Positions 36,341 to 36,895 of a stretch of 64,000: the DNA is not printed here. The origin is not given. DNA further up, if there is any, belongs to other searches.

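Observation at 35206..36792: Two-cysteine CsoR-family (CstR-like) repressor with a perfect operator palindrome directly upstream of trxA-trxB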

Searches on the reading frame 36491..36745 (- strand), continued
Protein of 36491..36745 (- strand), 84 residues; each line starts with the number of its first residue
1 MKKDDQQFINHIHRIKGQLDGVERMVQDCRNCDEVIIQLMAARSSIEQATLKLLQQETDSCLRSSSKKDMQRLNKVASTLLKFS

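Call 59: find_homologous_proteins(query=A2, max_evalue=1e-8)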
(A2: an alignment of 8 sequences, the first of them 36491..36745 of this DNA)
Query A2 (8 sequences) (84 aa, profile of the alignment): 355 proteins with E <= 1e-8 among 3657 candidates; the best 120 are listed.
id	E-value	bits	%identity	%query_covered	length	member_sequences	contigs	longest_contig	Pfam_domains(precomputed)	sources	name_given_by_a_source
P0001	3.6e-40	154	93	100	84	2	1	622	PF02583.23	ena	-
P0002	1.0e-39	152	65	98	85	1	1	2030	PF02583.23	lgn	-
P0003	7.1e-39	149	60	99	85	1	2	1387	PF02583.23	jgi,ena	-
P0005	3.2e-38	147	54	95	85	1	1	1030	PF02583.23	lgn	-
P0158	3.1e-37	144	58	99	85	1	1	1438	PF02583.23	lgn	-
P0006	4.9e-37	143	57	100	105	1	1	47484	PF02583.23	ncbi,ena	-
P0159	8.8e-37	143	58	99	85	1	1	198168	PF02583.23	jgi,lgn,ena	-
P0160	1.5e-36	142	61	95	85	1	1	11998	PF02583.23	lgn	-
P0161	1.5e-36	142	58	100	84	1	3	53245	PF02583.23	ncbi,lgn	-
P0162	3.9e-36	141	55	95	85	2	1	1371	PF02583.23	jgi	jgi:DNA-binding FrmR family transcriptional regulator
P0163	5.6e-36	140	61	95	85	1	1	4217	PF02583.23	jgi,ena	jgi:DNA-binding FrmR family transcriptional regulator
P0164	1.3e-35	139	53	96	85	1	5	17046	PF02583.23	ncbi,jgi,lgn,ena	ncbi:MAG: metal-sensitive transcriptional regulator [Patescibacteria group bacterium]|jgi:DNA-bindin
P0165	1.9e-35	138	55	99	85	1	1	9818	PF02583.23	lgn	-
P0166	9.6e-35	136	59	95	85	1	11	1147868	PF02583.23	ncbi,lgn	ncbi:MAG: metal-sensitive transcriptional regulator [Patescibacteria group bacterium]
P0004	1.0e-34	136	48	95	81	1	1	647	PF02583.23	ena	-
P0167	2.0e-34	135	52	100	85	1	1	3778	PF02583.23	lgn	-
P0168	3.3e-34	134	54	95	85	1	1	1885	PF02583.23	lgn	-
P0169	7.8e-33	130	54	100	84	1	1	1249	PF02583.23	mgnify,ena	mgnify:CR=1 FL=1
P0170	3.1e-32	128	54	100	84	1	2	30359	PF02583.23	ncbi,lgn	-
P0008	2.4e-31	125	36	95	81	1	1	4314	PF02583.23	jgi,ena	-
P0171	4.8e-31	124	53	99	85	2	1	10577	PF02583.23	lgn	-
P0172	5.7e-31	124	56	94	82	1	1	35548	PF02583.23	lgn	-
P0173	6.7e-31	124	56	94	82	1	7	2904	PF02583.23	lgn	-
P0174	8.2e-31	124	51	100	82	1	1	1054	PF02583.23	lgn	-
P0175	3.4e-30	122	57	100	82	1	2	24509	PF02583.23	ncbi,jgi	ncbi:MAG: metal-sensitive transcriptional regulator [Patescibacteria group bacterium]|jgi:DNA-bindin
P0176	5.5e-30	121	55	99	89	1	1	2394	PF02583.23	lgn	-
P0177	6.3e-30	121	54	94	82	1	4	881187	PF02583.23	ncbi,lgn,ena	-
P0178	1.9e-29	119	51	94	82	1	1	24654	PF02583.23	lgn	-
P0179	4.9e-29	118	54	95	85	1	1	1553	PF02583.23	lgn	-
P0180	1.0e-28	117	49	98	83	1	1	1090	PF02583.23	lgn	-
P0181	1.4e-28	116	52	92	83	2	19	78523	PF02583.23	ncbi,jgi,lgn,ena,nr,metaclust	ncbi:MAG TPA: hypothetical protein DIS62_03135 [Candidatus Kerfeldbacteria bacterium]|nr:MAG: hypoth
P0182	8.6e-28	114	53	96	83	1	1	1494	PF02583.23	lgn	-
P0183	1.7e-27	113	47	96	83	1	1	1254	PF02583.23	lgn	-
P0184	1.3e-26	110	35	95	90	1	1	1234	PF02583.23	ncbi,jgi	jgi:DNA-binding FrmR family transcriptional regulator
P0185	5.8e-26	108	47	94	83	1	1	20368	PF02583.23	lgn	-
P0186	1.1e-24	104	44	99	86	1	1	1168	PF02583.23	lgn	-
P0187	3.7e-24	102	44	99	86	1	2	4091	PF02583.23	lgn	-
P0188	6.7e-20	89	39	86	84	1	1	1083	PF02583.23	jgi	-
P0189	2.7e-15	74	38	95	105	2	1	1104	PF02583.23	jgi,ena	jgi:DNA-binding FrmR family transcriptional regulator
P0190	3.8e-15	73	34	69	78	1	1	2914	PF02583.23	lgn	-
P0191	4.0e-15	73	35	92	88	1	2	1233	PF02583.23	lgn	-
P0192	4.6e-15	73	39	90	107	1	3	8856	PF02583.23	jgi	jgi:DNA-binding FrmR family transcriptional regulator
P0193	5.6e-15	73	31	92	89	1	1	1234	PF02583.23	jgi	jgi:DNA-binding FrmR family transcriptional regulator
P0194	6.3e-15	73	48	82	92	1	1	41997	PF02583.23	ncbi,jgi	-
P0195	8.0e-15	72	36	69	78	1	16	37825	PF02583.23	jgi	jgi:DNA-binding FrmR family transcriptional regulator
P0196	1.0e-14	72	37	96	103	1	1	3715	PF02583.23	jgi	jgi:DNA-binding FrmR family transcriptional regulator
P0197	1.4e-14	71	39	92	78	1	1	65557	PF02583.23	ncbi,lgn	-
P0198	1.5e-14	71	36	99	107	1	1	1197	PF02583.23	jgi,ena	jgi:DNA-binding FrmR family transcriptional regulator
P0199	2.2e-14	71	35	75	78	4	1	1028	PF02583.23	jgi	jgi:DNA-binding FrmR family transcriptional regulator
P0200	2.7e-14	71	30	93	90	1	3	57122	PF02583.23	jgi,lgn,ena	-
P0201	3.7e-14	70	35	77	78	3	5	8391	PF02583.23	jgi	jgi:DNA-binding FrmR family transcriptional regulator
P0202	5.4e-14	70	36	69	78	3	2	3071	PF02583.23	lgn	-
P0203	5.7e-14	70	35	99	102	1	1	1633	PF02583.23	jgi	jgi:CsoR family transcriptional regulator, copper-sensing transcriptional repressor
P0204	6.3e-14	69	40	92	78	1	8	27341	PF02583.23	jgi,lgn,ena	-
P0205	6.4e-14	69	42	92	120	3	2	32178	PF02583.23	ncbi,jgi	-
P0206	6.6e-14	69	42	68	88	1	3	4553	PF02583.23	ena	-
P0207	7.1e-14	69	37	92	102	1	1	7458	PF02583.23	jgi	jgi:CsoR family transcriptional regulator, copper-sensing transcriptional repressor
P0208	7.8e-14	69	36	69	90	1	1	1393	PF02583.23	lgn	-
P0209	8.0e-14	69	37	92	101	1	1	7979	PF02583.23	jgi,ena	jgi:DNA-binding FrmR family transcriptional regulator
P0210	8.0e-14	69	33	99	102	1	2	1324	PF02583.23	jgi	jgi:DNA-binding FrmR family transcriptional regulator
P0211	8.9e-14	69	37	92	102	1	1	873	PF02583.23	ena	-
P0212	9.0e-14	69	39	87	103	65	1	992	PF02583.23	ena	-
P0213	9.1e-14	69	40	74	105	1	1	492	PF02583.23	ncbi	-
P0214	9.6e-14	69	37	92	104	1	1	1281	PF02583.23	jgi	jgi:DNA-binding FrmR family transcriptional regulator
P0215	9.6e-14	69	37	77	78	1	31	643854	PF02583.23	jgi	jgi:DNA-binding FrmR family transcriptional regulator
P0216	1.0e-13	69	38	81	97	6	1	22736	PF02583.23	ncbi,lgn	-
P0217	1.2e-13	69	35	77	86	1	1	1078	PF02583.23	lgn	-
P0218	1.2e-13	68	40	74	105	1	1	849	PF02583.23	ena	-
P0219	1.3e-13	68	39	74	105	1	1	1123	PF02583.23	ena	-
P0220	1.3e-13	68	39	74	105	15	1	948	PF02583.23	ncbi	-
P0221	1.5e-13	68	38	76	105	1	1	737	PF02583.23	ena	-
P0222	1.5e-13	68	40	74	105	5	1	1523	PF02583.23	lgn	-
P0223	1.5e-13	68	36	80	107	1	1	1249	PF02583.23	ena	-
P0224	1.6e-13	68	36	99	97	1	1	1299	PF02583.23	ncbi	-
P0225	1.6e-13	68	35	77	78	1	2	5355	PF02583.23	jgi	jgi:CsoR family transcriptional regulator, copper-sensing transcriptional repressor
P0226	1.7e-13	68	36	86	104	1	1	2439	PF02583.23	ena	-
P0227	1.7e-13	68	39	70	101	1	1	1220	PF02583.23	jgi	jgi:DNA-binding FrmR family transcriptional regulator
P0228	1.8e-13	68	39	70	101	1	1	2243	PF02583.23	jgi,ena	jgi:DNA-binding FrmR family transcriptional regulator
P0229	1.9e-13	68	40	74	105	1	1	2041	PF02583.23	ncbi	-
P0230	1.9e-13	68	34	99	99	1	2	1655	PF02583.23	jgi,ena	-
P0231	1.9e-13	68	36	98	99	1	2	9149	PF02583.23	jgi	jgi:DNA-binding FrmR family transcriptional regulator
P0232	1.9e-13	68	40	74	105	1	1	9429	PF02583.23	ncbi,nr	ncbi:MAG: metal-sensitive transcriptional regulator [Chloroflexi bacterium]|nr:metal-sensitive trans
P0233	1.9e-13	68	40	74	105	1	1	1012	PF02583.23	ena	-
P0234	1.9e-13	68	42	68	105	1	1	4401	PF02583.23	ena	-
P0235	2.0e-13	68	42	68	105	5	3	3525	PF02583.23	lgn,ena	-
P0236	2.0e-13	68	38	65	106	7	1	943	PF02583.23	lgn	-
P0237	2.0e-13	68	40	74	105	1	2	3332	PF02583.23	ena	-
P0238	2.2e-13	68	40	62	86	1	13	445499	PF02583.23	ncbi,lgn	-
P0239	2.2e-13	68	42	68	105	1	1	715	PF02583.23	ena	-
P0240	2.2e-13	68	43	63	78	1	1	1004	PF02583.23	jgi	jgi:DNA-binding FrmR family transcriptional regulator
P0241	2.2e-13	68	35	99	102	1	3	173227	PF02583.23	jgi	jgi:DNA-binding FrmR family transcriptional regulator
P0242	2.3e-13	68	37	74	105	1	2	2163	PF02583.23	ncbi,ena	-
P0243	2.3e-13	68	34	93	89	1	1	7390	PF02583.23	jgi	jgi:DNA-binding FrmR family transcriptional regulator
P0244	2.4e-13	68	38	71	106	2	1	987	PF02583.23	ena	-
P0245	2.4e-13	68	42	68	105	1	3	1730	PF02583.23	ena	-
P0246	2.5e-13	68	36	99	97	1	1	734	PF02583.23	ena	-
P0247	2.5e-13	68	37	74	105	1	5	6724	PF02583.23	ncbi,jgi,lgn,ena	jgi:DNA-binding FrmR family transcriptional regulator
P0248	2.5e-13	68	37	74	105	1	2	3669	PF02583.23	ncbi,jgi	jgi:DNA-binding FrmR family transcriptional regulator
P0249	2.5e-13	68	42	68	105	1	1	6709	PF02583.23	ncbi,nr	ncbi:MAG: metal-sensitive transcriptional regulator [Chloroflexi bacterium]|nr:metal-sensitive trans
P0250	2.5e-13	68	37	74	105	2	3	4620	PF02583.23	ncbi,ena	-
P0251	2.6e-13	67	42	68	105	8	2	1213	PF02583.23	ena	-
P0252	2.6e-13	67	33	100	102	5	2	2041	PF02583.23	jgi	jgi:CsoR family transcriptional regulator, copper-sensing transcriptional repressor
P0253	2.7e-13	67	38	65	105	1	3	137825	PF02583.23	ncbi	ncbi:MAG: metal-sensitive transcriptional regulator [Dehalococcoidia bacterium]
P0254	3.0e-13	67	40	68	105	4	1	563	PF02583.23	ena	-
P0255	3.0e-13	67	32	99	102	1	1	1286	PF02583.23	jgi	jgi:DNA-binding FrmR family transcriptional regulator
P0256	3.0e-13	67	32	94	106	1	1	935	PF02583.23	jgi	jgi:DNA-binding FrmR family transcriptional regulator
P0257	3.0e-13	67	43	93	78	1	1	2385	PF02583.23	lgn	-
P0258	3.4e-13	67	34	88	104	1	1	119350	PF02583.23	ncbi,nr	ncbi:MAG TPA: metal-sensitive transcriptional regulator [Dehalococcoidia bacterium]|nr:metal-sensiti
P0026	3.4e-13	67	39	99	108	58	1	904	PF02583.23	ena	-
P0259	3.5e-13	67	34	99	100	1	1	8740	PF02583.23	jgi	jgi:DNA-binding FrmR family transcriptional regulator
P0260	3.6e-13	67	42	68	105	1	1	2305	PF02583.23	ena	-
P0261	3.6e-13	67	30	99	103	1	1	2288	PF02583.23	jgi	jgi:DNA-binding FrmR family transcriptional regulator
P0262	3.8e-13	67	40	92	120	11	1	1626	PF02583.23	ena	-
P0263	3.9e-13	67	39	74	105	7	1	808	PF02583.23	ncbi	-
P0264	3.9e-13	67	40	68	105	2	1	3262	PF02583.23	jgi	-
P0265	4.0e-13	67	40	68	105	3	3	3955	PF02583.23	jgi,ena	-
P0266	4.0e-13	67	39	74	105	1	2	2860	PF02583.23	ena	-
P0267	4.5e-13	67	39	95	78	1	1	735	PF02583.23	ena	-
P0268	4.5e-13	67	40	68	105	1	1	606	PF02583.23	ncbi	-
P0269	4.5e-13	67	39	74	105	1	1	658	PF02583.23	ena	-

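Call 61: find_encoding_contigs(protein=P0181, flank=3000, max_places=1)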
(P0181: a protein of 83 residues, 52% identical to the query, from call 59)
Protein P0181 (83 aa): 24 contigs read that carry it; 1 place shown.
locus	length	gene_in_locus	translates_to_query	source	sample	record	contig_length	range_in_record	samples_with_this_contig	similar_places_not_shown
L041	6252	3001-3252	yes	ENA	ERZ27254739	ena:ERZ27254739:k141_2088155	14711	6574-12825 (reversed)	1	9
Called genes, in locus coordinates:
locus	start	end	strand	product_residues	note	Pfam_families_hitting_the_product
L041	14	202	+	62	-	-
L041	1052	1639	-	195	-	-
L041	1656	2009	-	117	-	-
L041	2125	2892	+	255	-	PF01978:TrmB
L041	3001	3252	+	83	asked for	PF02583:Trns_repr_metal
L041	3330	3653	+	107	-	PF00085:Thioredoxin, PF13098:Thioredoxin_2, PF13905:Thioredoxin_8 (faint)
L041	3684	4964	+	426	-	PF02812:ELFV_dehydrog_N, PF00208:ELFV_dehydrog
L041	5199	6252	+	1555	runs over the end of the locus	PF13715:CarbopepD_reg_2 (faint), PF22904:NOMO1-like_2nd (faint), PF25020:TTR_TEN1-4 (faint), PF13620:CarboxypepD_reg, PF13517:FG-GAP_3 (weak), PF13517:FG-GAP_3, PF01839:FG-GAP (weak), PF13517:FG-GAP_3, +6 more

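Call 62: find_encoding_contigs(protein=P0185, flank=3000, max_places=1)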
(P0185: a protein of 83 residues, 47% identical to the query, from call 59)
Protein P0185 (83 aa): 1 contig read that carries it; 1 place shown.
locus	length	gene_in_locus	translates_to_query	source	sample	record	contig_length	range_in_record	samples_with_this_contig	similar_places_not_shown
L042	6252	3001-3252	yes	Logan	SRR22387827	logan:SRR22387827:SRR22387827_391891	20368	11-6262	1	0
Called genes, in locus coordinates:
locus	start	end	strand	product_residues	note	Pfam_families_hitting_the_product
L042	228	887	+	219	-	PF05552:MS_channel_1st_1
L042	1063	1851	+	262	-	PF03372:Exo_endo_phos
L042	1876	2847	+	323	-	PF02615:Ldh_2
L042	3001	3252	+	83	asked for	PF02583:Trns_repr_metal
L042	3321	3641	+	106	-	PF00085:Thioredoxin, PF13098:Thioredoxin_2, PF13905:Thioredoxin_8 (faint)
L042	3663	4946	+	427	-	PF02812:ELFV_dehydrog_N, PF00208:ELFV_dehydrog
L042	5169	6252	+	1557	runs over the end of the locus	PF09430:EMC7_beta-sandw (faint), PF13715:CarbopepD_reg_2 (faint), PF22904:NOMO1-like_2nd (faint), PF25020:TTR_TEN1-4 (faint), PF14686:fn3_3 (faint), PF17210:SdrD_B (faint), PF13620:CarboxypepD_reg (weak), PF13517:FG-GAP_3, +3 more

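Call 63: find_encoding_contigs(protein=P0187, flank=3000, max_places=1)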
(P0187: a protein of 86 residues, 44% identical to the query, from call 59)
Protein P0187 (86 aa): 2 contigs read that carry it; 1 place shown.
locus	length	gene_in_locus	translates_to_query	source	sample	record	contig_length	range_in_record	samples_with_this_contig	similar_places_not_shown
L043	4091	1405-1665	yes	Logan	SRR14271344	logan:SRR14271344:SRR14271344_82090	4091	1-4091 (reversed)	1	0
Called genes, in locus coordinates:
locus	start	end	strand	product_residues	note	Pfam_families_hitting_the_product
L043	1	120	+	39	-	?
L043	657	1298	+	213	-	-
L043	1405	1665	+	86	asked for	PF02583:Trns_repr_metal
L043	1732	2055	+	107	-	PF00085:Thioredoxin, PF08534:Redoxin (faint), PF13098:Thioredoxin_2 (weak)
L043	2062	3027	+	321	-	PF00890:FAD_binding_2 (weak), PF01266:DAO (faint), PF01946:Thi4 (faint), PF03486:HI0933_like (faint), PF07992:Pyr_redox_2, PF12831:FAD_oxidored (weak), PF13738:Pyr_redox_3, PF00070:Pyr_redox, +1 more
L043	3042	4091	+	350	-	?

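Call 64: find_encoding_contigs(protein=P0171, flank=3000, max_places=1)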
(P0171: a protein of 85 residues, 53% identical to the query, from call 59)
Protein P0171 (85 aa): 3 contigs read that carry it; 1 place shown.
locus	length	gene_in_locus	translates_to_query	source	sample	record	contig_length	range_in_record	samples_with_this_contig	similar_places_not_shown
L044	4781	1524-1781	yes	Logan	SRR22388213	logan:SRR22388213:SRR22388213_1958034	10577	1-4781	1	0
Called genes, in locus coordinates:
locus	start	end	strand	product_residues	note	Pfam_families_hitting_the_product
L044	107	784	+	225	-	PF05552:MS_channel_1st_1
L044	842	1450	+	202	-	PF00583:Acetyltransf_1, PF13508:Acetyltransf_7, PF08445:FR47 (weak), PF13673:Acetyltransf_10 (weak)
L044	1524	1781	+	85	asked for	PF02583:Trns_repr_metal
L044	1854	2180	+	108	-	PF00085:Thioredoxin, PF00578:AhpC-TSA, PF08534:Redoxin (weak), PF13098:Thioredoxin_2 (weak), PF13905:Thioredoxin_8 (weak)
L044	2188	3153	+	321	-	PF00890:FAD_binding_2 (weak), PF01134:GIDA (faint), PF01266:DAO (weak), PF07992:Pyr_redox_2, PF12831:FAD_oxidored (weak), PF13450:NAD_binding_8 (weak), PF13738:Pyr_redox_3, PF00070:Pyr_redox, +3 more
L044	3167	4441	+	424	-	PF02812:ELFV_dehydrog_N, PF00208:ELFV_dehydrog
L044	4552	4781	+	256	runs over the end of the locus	PF02163:Peptidase_M50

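Call 65: find_encoding_contigs(protein=P0177, flank=3000, max_places=1)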
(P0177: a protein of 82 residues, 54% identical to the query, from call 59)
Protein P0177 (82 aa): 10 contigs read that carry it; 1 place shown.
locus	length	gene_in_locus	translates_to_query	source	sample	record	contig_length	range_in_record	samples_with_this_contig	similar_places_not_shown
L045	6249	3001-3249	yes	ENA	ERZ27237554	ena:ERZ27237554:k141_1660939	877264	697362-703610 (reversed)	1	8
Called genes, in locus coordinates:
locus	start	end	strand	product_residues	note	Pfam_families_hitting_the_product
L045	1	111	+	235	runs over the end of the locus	PF00485:PRK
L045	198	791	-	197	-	-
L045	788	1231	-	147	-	-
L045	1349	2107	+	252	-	PF01978:TrmB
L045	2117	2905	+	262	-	PF03372:Exo_endo_phos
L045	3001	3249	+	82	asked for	PF02583:Trns_repr_metal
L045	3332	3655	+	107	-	PF00085:Thioredoxin, PF08534:Redoxin (weak), PF13098:Thioredoxin_2, PF13728:TraF (weak), PF13905:Thioredoxin_8 (faint)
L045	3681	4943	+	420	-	PF02812:ELFV_dehydrog_N, PF00208:ELFV_dehydrog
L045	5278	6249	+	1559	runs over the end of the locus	PF09430:EMC7_beta-sandw (faint), PF13620:CarboxypepD_reg (weak), PF13715:CarbopepD_reg_2 (faint), PF22904:NOMO1-like_2nd (faint), PF23194:NOMO_5th (faint), PF25020:TTR_TEN1-4 (faint), PF13620:CarboxypepD_reg, PF13517:FG-GAP_3, +5 more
